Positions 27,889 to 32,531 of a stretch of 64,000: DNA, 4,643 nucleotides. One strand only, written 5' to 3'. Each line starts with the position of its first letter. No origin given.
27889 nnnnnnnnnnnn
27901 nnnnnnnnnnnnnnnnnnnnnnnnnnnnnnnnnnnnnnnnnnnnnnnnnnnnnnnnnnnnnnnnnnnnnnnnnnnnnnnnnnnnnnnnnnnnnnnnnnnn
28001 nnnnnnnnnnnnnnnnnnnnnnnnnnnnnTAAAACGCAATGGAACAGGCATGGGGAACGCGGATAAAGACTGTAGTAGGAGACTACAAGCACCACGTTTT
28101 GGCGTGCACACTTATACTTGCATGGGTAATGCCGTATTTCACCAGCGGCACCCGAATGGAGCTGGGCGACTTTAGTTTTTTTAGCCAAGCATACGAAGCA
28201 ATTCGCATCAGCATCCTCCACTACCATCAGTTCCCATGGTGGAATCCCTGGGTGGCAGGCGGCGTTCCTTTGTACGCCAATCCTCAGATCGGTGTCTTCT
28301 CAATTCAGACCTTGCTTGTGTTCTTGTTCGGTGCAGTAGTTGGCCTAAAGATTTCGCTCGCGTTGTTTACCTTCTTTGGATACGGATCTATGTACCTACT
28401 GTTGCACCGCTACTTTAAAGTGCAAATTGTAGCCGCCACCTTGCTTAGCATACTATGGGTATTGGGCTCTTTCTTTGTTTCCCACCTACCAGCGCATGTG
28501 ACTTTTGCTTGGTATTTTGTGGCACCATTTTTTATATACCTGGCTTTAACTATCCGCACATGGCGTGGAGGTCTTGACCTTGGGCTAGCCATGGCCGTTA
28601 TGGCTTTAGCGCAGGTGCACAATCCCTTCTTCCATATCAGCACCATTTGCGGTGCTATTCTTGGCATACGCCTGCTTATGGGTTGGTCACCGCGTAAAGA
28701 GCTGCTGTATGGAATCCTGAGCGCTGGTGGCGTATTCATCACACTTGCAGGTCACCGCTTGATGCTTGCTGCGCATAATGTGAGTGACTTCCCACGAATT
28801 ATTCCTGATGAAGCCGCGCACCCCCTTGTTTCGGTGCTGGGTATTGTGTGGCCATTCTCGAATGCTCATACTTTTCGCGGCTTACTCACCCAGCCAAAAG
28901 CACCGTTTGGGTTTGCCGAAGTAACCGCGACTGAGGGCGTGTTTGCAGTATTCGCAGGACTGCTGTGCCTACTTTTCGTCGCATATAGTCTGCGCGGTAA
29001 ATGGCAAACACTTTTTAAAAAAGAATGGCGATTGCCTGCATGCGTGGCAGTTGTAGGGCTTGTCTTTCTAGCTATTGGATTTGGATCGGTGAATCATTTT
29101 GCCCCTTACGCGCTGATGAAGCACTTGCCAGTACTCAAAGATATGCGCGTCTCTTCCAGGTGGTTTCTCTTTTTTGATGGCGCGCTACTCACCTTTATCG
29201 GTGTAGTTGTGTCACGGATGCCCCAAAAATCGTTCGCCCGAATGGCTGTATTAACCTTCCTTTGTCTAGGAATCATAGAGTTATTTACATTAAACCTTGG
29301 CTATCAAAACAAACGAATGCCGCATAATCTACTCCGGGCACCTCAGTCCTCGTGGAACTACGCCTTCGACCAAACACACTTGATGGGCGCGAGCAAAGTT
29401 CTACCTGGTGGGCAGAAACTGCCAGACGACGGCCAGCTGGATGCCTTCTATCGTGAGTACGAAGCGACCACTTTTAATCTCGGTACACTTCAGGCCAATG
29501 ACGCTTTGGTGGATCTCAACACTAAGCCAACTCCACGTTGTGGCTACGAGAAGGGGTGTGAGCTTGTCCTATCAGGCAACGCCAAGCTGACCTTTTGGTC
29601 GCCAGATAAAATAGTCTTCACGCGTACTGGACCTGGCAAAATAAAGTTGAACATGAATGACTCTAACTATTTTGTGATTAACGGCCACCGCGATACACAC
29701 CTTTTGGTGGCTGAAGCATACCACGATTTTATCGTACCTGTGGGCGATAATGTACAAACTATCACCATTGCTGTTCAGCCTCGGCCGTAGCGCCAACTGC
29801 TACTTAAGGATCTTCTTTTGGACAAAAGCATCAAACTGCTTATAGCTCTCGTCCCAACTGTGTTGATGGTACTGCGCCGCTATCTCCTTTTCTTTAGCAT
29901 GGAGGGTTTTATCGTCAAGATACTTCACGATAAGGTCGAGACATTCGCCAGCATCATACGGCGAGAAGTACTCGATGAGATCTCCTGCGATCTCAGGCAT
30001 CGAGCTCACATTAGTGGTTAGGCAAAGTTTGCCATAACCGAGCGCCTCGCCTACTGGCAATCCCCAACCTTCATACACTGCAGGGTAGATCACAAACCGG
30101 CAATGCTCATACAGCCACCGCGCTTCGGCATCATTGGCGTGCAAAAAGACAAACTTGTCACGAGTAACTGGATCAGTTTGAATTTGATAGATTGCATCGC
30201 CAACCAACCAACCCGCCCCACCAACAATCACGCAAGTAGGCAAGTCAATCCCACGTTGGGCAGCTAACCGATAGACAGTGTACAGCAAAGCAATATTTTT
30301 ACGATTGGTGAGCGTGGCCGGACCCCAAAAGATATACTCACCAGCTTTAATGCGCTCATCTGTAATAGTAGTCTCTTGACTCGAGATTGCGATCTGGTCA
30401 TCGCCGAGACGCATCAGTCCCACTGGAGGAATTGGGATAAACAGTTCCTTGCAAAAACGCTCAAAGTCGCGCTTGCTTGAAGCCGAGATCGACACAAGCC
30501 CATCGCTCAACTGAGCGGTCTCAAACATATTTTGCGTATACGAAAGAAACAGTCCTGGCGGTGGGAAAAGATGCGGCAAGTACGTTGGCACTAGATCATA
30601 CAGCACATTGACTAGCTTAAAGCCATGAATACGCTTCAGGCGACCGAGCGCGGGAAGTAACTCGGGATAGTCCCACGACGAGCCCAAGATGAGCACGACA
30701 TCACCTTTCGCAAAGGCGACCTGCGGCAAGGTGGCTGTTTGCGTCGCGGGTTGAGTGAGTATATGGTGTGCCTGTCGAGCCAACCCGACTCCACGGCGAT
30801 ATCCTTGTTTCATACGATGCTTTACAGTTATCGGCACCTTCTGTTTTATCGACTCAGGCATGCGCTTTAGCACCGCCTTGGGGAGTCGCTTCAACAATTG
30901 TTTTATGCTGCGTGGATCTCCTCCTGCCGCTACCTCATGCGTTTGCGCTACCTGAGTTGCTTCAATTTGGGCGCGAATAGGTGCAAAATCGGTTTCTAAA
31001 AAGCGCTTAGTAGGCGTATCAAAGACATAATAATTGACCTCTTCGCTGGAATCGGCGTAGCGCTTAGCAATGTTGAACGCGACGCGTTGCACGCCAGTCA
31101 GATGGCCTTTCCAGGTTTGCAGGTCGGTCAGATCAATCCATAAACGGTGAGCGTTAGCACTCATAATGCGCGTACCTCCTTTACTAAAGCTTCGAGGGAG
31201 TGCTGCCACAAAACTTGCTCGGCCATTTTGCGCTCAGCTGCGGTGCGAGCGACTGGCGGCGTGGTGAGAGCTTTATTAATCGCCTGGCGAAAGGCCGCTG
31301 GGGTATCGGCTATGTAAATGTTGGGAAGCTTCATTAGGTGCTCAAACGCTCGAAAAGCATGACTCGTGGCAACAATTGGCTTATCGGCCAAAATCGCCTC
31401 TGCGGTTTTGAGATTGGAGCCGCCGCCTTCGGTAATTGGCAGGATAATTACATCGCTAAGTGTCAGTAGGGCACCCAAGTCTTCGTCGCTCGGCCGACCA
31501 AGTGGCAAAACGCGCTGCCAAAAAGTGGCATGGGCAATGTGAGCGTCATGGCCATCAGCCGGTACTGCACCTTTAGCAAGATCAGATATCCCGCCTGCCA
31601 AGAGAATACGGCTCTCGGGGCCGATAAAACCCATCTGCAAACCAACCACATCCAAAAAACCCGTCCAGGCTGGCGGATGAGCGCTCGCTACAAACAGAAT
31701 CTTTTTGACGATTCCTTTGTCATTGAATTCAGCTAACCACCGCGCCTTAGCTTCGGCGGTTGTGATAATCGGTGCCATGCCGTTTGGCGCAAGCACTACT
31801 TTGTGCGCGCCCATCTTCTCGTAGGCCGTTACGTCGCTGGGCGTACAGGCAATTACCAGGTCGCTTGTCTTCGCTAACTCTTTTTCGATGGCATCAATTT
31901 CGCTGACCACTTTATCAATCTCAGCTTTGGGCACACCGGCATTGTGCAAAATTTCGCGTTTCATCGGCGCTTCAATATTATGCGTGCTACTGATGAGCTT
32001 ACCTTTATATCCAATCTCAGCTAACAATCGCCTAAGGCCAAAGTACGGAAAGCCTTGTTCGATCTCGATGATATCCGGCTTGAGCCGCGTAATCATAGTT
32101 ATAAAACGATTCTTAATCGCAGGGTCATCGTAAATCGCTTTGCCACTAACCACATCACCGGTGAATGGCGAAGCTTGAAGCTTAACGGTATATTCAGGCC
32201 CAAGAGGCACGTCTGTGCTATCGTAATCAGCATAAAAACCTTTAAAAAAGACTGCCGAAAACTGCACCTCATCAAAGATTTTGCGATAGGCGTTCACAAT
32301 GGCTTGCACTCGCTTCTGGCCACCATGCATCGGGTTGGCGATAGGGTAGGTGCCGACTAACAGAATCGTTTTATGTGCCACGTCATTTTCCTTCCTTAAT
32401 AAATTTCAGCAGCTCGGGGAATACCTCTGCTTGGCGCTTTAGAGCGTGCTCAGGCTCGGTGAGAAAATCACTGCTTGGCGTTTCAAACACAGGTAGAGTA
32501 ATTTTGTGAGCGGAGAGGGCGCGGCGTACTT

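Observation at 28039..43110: ABC-transporter-dependent homopolymer glycan locus with paired FkbM methyltransferases and a GDP-6-deoxyhexose branch (CPA/O9a-like logic)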

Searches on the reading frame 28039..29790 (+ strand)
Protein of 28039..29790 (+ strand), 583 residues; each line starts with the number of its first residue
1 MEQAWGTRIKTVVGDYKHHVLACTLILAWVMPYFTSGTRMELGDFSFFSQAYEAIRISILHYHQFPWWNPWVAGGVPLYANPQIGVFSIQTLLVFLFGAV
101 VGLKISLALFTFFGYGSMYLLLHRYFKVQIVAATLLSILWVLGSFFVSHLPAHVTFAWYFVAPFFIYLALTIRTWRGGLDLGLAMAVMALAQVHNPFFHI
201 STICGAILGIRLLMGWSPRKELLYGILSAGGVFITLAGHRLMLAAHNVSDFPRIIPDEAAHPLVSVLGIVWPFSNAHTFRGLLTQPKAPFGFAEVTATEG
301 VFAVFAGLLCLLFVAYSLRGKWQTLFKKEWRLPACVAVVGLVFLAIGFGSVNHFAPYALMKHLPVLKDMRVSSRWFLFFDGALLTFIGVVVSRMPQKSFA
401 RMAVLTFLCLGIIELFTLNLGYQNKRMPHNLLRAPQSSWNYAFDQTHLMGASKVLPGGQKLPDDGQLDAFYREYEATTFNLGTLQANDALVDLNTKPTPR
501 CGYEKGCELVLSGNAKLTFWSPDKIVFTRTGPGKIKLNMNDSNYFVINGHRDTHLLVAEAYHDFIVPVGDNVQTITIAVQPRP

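Call 3: search_protein_families(library=pfam, proteins=[window:28039-29790:+])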
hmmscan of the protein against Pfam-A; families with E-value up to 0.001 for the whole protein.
window:28039-29790:+ (583 aa): 0 families

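Call 6: search_protein_families(library=ncbifam, proteins=[window:28039-29790:+], max_evalue=0.01)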
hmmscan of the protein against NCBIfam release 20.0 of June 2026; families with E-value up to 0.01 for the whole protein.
window:28039-29790:+ (583 aa): 0 families

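Call 19: search_protein_families(library=pfam, proteins=[window:28039-29790:+], max_evalue=5)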
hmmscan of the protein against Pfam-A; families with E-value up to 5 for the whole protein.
window:28039-29790:+ (583 aa): 0 families

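Call 50: find_homologous_proteins(query=window:28039-29790:+, max_evalue=0.001)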
Query window:28039-29790:+ (583 aa): 90 proteins with E <= 0.001 among 8000 candidates.
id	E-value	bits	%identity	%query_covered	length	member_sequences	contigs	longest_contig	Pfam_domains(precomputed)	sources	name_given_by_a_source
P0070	0.0e+0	1275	100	95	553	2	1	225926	-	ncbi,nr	ncbi:MAG TPA: hypothetical protein VLF60_00785 [Candidatus Saccharimonadales bacterium]|nr:hypotheti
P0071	7.6e-217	740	58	97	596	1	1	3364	-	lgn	-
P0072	6.3e-215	733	57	99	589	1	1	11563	-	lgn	-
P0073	1.4e-214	732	56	99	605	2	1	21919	-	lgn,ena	-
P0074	2.1e-208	712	55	98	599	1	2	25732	-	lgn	-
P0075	2.4e-208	712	57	97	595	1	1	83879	-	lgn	-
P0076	1.3e-207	709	54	98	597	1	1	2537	-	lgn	-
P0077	4.5e-207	707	55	97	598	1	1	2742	-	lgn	-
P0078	1.8e-206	705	55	99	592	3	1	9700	-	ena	-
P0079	2.3e-204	698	56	97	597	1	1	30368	-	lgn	-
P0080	1.4e-203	696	55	96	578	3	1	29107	-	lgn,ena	-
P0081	1.8e-203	695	53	99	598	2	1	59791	-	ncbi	-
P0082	1.1e-194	667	53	99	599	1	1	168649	-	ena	-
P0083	1.7e-193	663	53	99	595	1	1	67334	-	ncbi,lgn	-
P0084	1.2e-191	656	51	97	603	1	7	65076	PF19830.5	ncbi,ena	-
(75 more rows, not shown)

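Call 54: search_solved_structures(query=A2, max_evalue=10)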
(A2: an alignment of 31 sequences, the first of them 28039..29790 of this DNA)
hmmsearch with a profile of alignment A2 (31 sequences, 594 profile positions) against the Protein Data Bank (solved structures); distinct sequences matched with E-value up to 10: 4.
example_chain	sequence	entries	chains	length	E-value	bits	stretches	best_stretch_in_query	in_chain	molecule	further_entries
3qb7_C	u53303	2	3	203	1.3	10.5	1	449-547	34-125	Cytokine receptor common subunit gamma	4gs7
2erj_C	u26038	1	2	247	1.3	10.4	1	420-547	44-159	Cytokine receptor common gamma chain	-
2b5i_C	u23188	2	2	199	1.4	10.4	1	450-547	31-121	Cytokine receptor common gamma chain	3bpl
3qaz_C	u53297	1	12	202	1.4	10.4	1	450-547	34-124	Cytokine receptor common subunit gamma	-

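Call 55: search_protein_families(library=pfam, alignment_id=A2, max_evalue=0.1)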
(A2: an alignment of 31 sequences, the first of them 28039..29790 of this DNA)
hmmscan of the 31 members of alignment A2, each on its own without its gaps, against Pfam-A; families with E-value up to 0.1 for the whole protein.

A. member 1, window:28039-29790:+ (583 aa): 0 families

B. families by the number of members that match (of 31 scanned): 13 families
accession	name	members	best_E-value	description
PF19510.5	DUF6044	2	0.0003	Protein of unknown function (DUF6044)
PF11167.13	DUF2953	2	0.036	Protein of unknown function (DUF2953)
PF04138.20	GtrA_DPMS_TM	1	5e-13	GtrA/DPMS, transmembrane domain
PF09586.16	YfhO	1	2.1e-05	Bacterial membrane protein YfhO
PF10131.15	PTPS_related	1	0.0027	6-pyruvoyl-tetrahydropterin synthase related domain; membrane protein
PF24357.1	TMD0_ABC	1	0.0051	ABC transporter TMD0 domain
PF02393.21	US22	1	0.0086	US22 like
PF25487.1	ETR1_N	1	0.021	Ethylene receptor 1-like, N-terminal domain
PF15562.11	Imm17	1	0.028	Immunity protein 17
PF07256.17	DUF1435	1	0.032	Protein of unknown function (DUF1435)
PF14037.11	YoqO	1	0.033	YoqO-like protein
PF12434.13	Malate_DH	1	0.036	Malate dehydrogenase enzyme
PF17295.7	DUF5348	1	0.076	Domain of unknown function (DUF5348)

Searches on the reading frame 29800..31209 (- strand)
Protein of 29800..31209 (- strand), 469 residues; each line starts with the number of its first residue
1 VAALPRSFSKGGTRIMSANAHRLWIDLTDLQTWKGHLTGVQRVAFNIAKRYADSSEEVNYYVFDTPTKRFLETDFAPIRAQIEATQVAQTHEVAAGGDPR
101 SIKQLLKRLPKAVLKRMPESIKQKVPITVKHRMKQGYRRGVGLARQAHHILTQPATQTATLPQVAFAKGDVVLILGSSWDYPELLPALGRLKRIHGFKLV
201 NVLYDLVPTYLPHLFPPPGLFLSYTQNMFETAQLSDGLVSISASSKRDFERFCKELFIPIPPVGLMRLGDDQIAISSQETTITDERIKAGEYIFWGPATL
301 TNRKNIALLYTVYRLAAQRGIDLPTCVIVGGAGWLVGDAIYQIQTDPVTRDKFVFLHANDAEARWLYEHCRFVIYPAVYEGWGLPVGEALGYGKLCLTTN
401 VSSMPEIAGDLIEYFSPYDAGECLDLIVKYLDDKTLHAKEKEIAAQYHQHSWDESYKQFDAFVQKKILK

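Call 3: search_protein_families(library=pfam, proteins=[window:29800-31209:-])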
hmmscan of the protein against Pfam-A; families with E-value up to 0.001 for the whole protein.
window:29800-31209:- (469 aa): 2 families
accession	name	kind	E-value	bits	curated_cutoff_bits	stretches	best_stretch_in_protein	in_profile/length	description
PF00534.26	Glycos_transf_1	-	3.3e-12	46.7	26.4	1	279-443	3-168/172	Glycosyl transferases group 1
PF13692.12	Glyco_trans_1_4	-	3.2e-08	34.4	27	1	300-432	10-141/142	Glycosyl transferases group 1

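Call 6: search_protein_families(library=ncbifam, proteins=[window:29800-31209:-], max_evalue=0.01)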
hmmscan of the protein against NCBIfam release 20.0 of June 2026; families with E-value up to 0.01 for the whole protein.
window:29800-31209:- (469 aa): 1 family
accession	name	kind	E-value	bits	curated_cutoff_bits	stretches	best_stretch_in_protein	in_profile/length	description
TIGR04047.1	MSMEG_0565_glyc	hypoth_equivalog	0.0029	16.7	259.85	1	358-457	265-365/373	MSMEG_0565 family glycosyltransferase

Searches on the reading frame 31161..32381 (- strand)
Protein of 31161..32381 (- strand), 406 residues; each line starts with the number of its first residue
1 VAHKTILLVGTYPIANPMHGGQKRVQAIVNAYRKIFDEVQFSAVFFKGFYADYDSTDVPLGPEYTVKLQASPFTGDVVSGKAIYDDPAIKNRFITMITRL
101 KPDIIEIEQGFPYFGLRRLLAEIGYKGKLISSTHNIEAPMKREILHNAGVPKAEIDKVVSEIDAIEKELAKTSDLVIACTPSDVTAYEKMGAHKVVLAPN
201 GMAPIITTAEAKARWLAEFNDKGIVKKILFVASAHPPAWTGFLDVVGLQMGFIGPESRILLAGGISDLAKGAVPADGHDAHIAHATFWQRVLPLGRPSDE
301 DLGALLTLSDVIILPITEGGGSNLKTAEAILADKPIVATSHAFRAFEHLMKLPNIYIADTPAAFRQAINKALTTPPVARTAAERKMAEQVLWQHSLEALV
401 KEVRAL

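Call 3: search_protein_families(library=pfam, proteins=[window:31161-32381:-])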
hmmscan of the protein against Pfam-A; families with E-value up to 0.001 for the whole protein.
window:31161-32381:- (406 aa): 2 families
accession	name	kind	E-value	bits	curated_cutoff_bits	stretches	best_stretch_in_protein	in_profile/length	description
PF13692.12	Glyco_trans_1_4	-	1.3e-06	29.1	27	1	288-373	58-141/142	Glycosyl transferases group 1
PF13439.12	Glyco_transf_4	-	1.7e-05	25.4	28.5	1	80-201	51-165/170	Glycosyltransferase Family 4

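Call 6: search_protein_families(library=ncbifam, proteins=[window:31161-32381:-], max_evalue=0.01)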
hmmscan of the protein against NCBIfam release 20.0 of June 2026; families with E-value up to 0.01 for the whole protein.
window:31161-32381:- (406 aa): 2 families
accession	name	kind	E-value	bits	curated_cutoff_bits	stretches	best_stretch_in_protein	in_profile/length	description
TIGR03087.1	stp1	hypoth_equivalog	0.00015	21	316.65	1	303-401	292-392/397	TIGR03087 family PEP-CTERM/XrtA system glycosyltransferase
TIGR04047.1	MSMEG_0565_glyc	hypoth_equivalog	0.00062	18.9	259.85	1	255-400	223-368/373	MSMEG_0565 family glycosyltransferase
